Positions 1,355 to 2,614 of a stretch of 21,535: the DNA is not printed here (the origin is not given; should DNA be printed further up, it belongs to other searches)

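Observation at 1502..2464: Cytoplasmic DUF1080-like / NDT-like (TIR-fold) fusion gene wedged into a conserved PSD–DUF1501 pair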

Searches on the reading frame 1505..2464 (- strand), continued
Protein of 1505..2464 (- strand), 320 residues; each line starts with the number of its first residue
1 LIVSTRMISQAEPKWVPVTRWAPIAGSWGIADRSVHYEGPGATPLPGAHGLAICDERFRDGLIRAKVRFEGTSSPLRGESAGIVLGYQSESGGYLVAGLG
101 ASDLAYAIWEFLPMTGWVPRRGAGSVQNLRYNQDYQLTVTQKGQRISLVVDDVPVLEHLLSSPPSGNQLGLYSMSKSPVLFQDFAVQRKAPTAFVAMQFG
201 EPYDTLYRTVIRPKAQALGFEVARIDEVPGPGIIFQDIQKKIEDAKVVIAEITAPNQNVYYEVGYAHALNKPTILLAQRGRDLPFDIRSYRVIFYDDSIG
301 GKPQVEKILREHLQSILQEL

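Call 52: search_protein_families(library=padloc, alignment_id=A2, max_evalue=0.00001)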
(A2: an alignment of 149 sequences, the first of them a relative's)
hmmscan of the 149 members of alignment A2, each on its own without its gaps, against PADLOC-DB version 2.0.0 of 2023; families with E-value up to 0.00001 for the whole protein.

A. member 1, L001:6630-6905:- (92 aa): 0 families

B. families by the number of members that match (of 149 scanned): 61 families (the first 25 are shown)
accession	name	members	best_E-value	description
PDLC04134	mad2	4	1e-25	mads_2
PDLC03339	MTase_II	1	1.6e-62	Type II methyltransferase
PDLC03300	MTase_II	1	2e-53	Type II methyltransferase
PDLC03299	MTase_II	1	2.5e-49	Type II methyltransferase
PDLC03633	MTase_III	1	9.9e-49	Type III methyltransferase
PDLC03371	MTase_II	1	5.1e-47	Type II methyltransferase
PDLC03354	MTase_II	1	9.5e-46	Type II methyltransferase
PDLC03320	MTase_II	1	8.1e-37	Type II methyltransferase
PDLC03387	MTase_II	1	2.8e-27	Type II methyltransferase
PDLC03636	MTase_III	1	4.9e-27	Type III methyltransferase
PDLC03216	MTase_II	1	3.2e-26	Type II methyltransferase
PDLC03238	MTase_II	1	2.4e-25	Type II methyltransferase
PDLC03230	MTase_II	1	2.4e-25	Type II methyltransferase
PDLC03738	oMTase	1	3.8e-25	orphan methyltransferase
PDLC03265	MTase_II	1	1.1e-24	Type II methyltransferase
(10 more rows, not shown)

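Call 55: find_related_loci(query=A1, collection=viral_contigs, flank=8000)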
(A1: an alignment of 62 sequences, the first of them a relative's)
Query A1 (314 aa) in viral_contigs; peptide patterns used: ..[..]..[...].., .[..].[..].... (x = any residue, [..] = any of these).
71 stretches matched a pattern; 62 encode a relative of the query (tblastn E <= 1e-3); 62 distinct loci.
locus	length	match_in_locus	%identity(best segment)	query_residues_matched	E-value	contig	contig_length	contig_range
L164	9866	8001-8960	41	1-311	8e-66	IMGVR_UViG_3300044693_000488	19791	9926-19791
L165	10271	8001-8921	43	14-311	8e-63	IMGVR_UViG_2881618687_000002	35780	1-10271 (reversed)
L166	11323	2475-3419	39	14-312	6e-60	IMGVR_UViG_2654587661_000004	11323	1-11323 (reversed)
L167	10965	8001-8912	37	14-313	6e-53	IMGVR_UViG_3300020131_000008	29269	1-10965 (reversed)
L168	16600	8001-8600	40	110-310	5e-42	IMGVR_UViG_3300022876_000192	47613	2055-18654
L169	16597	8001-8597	37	113-312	2e-38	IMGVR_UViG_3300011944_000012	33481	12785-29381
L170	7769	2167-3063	32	18-312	3e-38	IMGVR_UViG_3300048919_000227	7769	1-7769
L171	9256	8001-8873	30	14-312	5e-36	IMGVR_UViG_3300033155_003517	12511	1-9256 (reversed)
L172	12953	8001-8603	31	82-312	8e-23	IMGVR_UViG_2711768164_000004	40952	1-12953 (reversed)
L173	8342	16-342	40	185-293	1e-21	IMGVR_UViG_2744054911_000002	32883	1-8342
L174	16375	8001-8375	38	168-293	2e-21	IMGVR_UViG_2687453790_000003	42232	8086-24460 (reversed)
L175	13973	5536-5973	36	155-307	2e-21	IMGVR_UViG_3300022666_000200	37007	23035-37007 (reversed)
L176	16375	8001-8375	38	187-311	7e-21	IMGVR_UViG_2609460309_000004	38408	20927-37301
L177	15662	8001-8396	35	171-294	4e-20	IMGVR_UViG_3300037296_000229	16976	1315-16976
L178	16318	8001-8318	41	187-296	5e-20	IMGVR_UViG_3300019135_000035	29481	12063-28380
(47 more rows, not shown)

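Call 56: search_dna_similar(query=window:1505-2446:-, collection=plasmids, mode=protein, max_evalue=0.001, max_rows=25)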
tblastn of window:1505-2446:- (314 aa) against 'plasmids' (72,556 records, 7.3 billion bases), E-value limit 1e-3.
Records with a match: 121; places in all: 131; records where one place covers at least 80% of the query: 0.
Best place of each record, by identity: <60% 121.
By first word of the organism name: Rhizobium 17; Bacillus 15; Agrobacterium 9; Bradyrhizobium 9; Citrobacter 9; Klebsiella 5; Serratia 5; Vibrio 4; Acinetobacter 4; Paraburkholderia 3; and 32 more.
By predicted mobility (MOB-suite, as given by PLSDB): conjugative 53; non-mobilizable 41; mobilizable 27.
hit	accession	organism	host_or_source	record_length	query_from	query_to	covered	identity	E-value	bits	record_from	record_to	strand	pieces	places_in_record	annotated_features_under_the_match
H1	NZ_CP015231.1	Tritonibacter mobilis F1926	cell culture,seawater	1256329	82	312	74%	30.5%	7e-19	94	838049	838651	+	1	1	record has no annotation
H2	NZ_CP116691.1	Agrobacterium tumefaciens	Lettuce,cell culture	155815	153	312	51%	31.3%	6e-16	86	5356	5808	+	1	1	hypothetical protein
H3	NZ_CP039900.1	Agrobacterium tumefaciens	-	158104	153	312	51%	31.3%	6e-16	86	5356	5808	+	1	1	hypothetical protein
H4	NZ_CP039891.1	Agrobacterium tumefaciens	-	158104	153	312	51%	31.3%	6e-16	86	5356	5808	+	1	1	hypothetical protein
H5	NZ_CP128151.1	Bacillus albus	bacterial isolate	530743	150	289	45%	35.4%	2e-13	78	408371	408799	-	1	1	hypothetical protein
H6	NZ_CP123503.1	Arsenophonus sp. aPb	Lysandra bellargus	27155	152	312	51%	30.3%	6e-19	95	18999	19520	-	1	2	hypothetical protein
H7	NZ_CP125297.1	Paraburkholderia sabiae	Mimosa caesalpiniifolia,cell ...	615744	167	312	46%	32.7%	7e-17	89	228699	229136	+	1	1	hypothetical protein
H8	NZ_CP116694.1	Agrobacterium tumefaciens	Lavender,cell culture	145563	169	312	46%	32.4%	3e-15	84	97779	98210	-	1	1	none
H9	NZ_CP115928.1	Agrobacterium tumefaciens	Chrysanthemum,cell culture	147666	169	312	46%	32.4%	3e-15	84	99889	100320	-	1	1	none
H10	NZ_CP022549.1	Sphingorhabdus sp. YGSMI21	cell culture,West sea sediment in South ...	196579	170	311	45%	32.4%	1e-12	76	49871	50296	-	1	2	hypothetical protein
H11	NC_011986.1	Allorhizobium ampelinum S4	Vitis vinifera cv. 'Izsaki Sarfeher'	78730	169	313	46%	31.5%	4e-15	83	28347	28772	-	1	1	none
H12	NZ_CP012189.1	Lacticaseibacillus paracasei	cell culture,Koumiss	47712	187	314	41%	34.5%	2e-6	57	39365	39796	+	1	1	tetratricopeptide repeat-containing protein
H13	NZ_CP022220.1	Bradyrhizobium guangxiense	peanut,cell culture,roots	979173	178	310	42%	32.6%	3e-8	62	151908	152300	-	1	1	hypothetical protein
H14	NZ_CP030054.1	Bradyrhizobium guangzhouense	Arachis hypogaea,Microbe,nodule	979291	178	310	42%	32.6%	3e-8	62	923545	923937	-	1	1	hypothetical protein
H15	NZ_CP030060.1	Bradyrhizobium sp. CCBAU 53351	Arachis hypogaea,Microbe,nodule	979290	178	310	42%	32.6%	3e-8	62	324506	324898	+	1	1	hypothetical protein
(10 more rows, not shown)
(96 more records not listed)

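Call 57: search_dna_similar(query=window:1505-2446:-, collection=phages, mode=protein, max_evalue=0.001, max_rows=25)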
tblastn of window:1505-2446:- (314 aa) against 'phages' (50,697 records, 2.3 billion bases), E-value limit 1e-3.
Records with a match: 45; places in all: 45; records where one place covers at least 80% of the query: 0.
Best place of each record, by identity: <60% 45.
By first word of the organism name: Streptococcus 24; Staphylococcus 16; Enterococcus 2; Bacteriophage 1; Latilactobacillus 1; Dorea 1.
By host as written in the record: Staphylococcus aureus 8; - 3; Streptococcus mitis SF100 2; Streptococcus pyogenes MGAS315 2; Streptococcus pneumoniae 10B00617 2; Staphylococcus aureus subsp. aureus RN4220 2; methicillin-resistant Staphylococcus aureus spa type t223 2; Enterococcus faecalis 2; and 22 more.
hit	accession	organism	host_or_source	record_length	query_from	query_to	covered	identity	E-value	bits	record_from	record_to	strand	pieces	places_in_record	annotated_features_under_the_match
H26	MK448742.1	Streptococcus phage Javan37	Streptococcus agalactiae ERR126810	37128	186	290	33%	36.3%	4e-9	64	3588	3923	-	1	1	hypothetical protein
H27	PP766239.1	Streptococcus phage phiGBSVK-E2_GBSInt11.1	Streptococcus agalactiae JN_AR_GBS406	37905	186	290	33%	36.3%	4e-9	64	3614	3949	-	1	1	hypothetical protein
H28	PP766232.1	Streptococcus phage phiGBSVK-E1_GBSInt11.1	Streptococcus agalactiae JN_AR_GBS376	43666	186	290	33%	36.3%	4e-9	64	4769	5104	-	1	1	hypothetical protein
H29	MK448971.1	Streptococcus phage Javan52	Streptococcus agalactiae ...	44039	186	290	33%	36.3%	4e-9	64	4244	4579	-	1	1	hypothetical protein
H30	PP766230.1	Streptococcus phage phiGBSVK-E1_GBSInt3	Streptococcus agalactiae JN_AR_GBS78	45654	186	290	33%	36.3%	4e-9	64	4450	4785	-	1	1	hypothetical protein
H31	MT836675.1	Bacteriophage sp.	human fecal samples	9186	183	293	35%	33.9%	3e-10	67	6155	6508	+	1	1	record has no annotation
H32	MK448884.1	Streptococcus phage Javan246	Streptococcus gordonii SK184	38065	195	309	37%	32.2%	5e-12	72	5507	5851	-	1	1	hypothetical protein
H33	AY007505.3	Streptococcus phage SM1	Streptococcus mitis SF100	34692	195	309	37%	32.2%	7e-12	72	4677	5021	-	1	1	11: gp11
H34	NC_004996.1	Streptococcus phage SM1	Streptococcus mitis SF100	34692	195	309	37%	32.2%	7e-12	72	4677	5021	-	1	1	gp11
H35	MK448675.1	Streptococcus phage Javan129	Streptococcus dysgalactiae ERR085005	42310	186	310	40%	29.5%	1e-10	68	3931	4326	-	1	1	hypothetical protein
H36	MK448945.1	Streptococcus phage Javan454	Streptococcus pyogenes ERR111864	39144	186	310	40%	29.5%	1e-10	68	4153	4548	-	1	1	hypothetical protein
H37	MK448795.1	Streptococcus phage Javan527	Streptococcus pyogenes NZ131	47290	186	310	40%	29.5%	1e-10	68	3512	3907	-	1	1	hypothetical protein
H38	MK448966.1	Streptococcus phage Javan508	Streptococcus pyogenes MGAS315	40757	186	310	40%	29.5%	2e-10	68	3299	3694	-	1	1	hypothetical protein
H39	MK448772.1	Streptococcus phage Javan483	Streptococcus pyogenes GA03799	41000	186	310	40%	29.5%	2e-10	68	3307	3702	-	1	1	hypothetical protein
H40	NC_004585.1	Streptococcus phage 315.2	Streptococcus pyogenes MGAS315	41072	186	310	40%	29.5%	2e-10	68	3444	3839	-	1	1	hypothetical protein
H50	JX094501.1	Staphylococcus phage SA13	Staphylococcus aureus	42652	198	304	34%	31.5%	1e-13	77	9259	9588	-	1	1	hypothetical protein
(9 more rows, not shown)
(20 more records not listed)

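Call 58: get_annotated_region(hit=H50, flank=4000)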
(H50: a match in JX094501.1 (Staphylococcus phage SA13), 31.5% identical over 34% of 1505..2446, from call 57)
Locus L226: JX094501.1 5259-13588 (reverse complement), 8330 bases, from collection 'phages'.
description: Staphylococcus phage SA13, complete genome.
organism: Staphylococcus phage SA13 (NCBI taxid 1195086)
taxonomy: Viruses; Duplodnaviria; Heunggongvirae; Uroviricota; Caudoviricetes; Azeredovirinae; Phietavirus; Phietavirus SA13
host: Staphylococcus aureus; source: -; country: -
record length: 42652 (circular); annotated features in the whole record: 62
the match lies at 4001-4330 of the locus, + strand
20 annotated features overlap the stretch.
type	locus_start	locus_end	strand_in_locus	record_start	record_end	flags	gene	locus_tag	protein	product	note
CDS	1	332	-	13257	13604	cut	-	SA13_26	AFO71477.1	hypothetical protein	-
CDS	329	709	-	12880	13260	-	-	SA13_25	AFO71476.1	hypothetical protein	-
CDS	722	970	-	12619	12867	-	-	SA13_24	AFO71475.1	hypothetical protein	-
CDS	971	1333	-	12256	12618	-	-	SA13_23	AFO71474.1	hypothetical protein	-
CDS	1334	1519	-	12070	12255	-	-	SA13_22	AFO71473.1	hypothetical protein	-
CDS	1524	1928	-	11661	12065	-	-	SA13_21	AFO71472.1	hypothetical protein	-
CDS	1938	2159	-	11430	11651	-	-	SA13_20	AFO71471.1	hypothetical protein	-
CDS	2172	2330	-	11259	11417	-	-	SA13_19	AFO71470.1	hypothetical protein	-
CDS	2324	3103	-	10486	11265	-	-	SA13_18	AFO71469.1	IstB-like ATP-binding protein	-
CDS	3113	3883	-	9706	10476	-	-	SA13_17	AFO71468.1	putative phage replication protein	-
CDS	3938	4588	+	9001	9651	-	-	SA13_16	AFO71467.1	hypothetical protein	-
CDS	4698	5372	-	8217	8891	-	-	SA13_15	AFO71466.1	hypothetical protein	-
CDS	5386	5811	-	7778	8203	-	-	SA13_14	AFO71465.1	putative single-stranded DNA-binding protein 2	-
CDS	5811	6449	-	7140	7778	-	-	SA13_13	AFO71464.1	putative single-stranded DNA-binding protein 1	-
CDS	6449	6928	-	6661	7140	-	-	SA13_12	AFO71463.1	hypothetical protein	similar to Siphovirus Gp157 family protein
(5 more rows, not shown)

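Call 59: get_annotated_region(hit=H40, flank=3500)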
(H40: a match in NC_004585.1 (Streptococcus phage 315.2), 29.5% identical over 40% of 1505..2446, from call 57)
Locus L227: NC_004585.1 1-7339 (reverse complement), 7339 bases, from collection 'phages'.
description: Streptococcus prophage 315.2, complete genome.
organism: Streptococcus phage 315.2 (NCBI taxid 198539)
taxonomy: Viruses; Duplodnaviria; Heunggongvirae; Uroviricota; Caudoviricetes
host: Streptococcus pyogenes MGAS315; source: -; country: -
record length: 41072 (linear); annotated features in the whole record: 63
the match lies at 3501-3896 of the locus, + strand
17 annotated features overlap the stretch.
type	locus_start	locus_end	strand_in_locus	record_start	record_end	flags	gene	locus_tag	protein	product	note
CDS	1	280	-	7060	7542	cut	-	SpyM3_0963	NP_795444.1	hypothetical protein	best non-GAS blastp hit: gb|AAC72433.1| (AF004379) orf157 [Streptococcus thermophilus bacteriophage Sfi21], and ...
CDS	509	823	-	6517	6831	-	-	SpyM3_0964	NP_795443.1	hypothetical protein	best non-GAS blastp hit: gb|AAF43509.1|AF145054_17 (AF145054) ORF16 [Streptococcus thermophilus bacteriophage 7201]; ...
CDS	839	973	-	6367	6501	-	-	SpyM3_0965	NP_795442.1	hypothetical protein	best blastp hit: gb|AAD21906.1| (AF085222) unknown [Streptococcus thermophilus bacteriophage DT1]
CDS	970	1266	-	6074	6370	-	-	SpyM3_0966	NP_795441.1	hypothetical protein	best blastp hit: gb|AAL97904.1| (AE010051) hypothetical phage protein [Streptococcus pyogenes MGAS8232]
CDS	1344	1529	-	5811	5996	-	-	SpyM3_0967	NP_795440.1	hypothetical protein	best blastp hit: gb|AAL97905.1| (AE010051) hypothetical phage protein [Streptococcus pyogenes MGAS8232]; similar to ...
CDS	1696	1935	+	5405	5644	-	-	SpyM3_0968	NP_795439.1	hypothetical protein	best non-GAS blastp hit: gb|AAA29743.1| (M88097) reticulocyte binding protein 1 [Plasmodium vivax]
CDS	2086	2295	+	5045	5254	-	-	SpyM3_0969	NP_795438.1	hypothetical protein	best blastp hit: gb|AAL97906.1| (AE010051) hypothetical phage protein [Streptococcus pyogenes MGAS8232]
CDS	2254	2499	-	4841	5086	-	-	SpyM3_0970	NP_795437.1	hypothetical protein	best blastp hit: pir||T13102 probable minor tail protein precursor H - phage N15, and gb|AAC19052.1| (AF064539) gp16 ...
CDS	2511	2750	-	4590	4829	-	-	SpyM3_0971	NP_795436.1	helix-turn-helix transcriptional regulator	best non-GAS blastp hit: gb|AAA98589.1| (AF176025) Cro repressor [Lactococcus phage BK5-T]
CDS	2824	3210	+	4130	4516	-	-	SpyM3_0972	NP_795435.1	hypothetical protein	best blastp hit: gb|AAF78960.1|AF268069_1 (AF268069) putative protein phosphatase type 2C; PP2C [Caenorhabditis sp. ...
CDS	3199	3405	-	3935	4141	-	-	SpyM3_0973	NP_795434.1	hypothetical protein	best blastp hit: sp|O54749|CPJ5_MOUSE Cytochrome P450 2J5 (CYPIIJ5) (Arachidonic acid epoxygenase), and gb|AAB87635.1| ...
CDS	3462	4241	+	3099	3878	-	-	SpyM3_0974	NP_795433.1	hypothetical protein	best blastp hit: pir||A70116 conserved hypothetical protein BB0129 - Lyme disease spirochete, and gb|AAC66508.1| ...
CDS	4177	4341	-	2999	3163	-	-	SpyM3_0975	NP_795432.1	hypothetical protein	best blastp hit: sp|P08728|K1CS_BOVIN Keratin, type I cytoskeletal 19 (Cytokeratin 19) (K19) (CK 19)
CDS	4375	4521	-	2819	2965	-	-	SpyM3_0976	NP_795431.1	hypothetical protein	best blastp hit: gb|AAL97911.1| (AE010052) hypothetical phage protein [Streptococcus pyogenes MGAS8232]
CDS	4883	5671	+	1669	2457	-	-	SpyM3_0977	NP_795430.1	putative repressor protein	best blastp hit: gb|AAL97389.1| (AE010005) putative repressor protein [Streptococcus pyogenes MGAS8232]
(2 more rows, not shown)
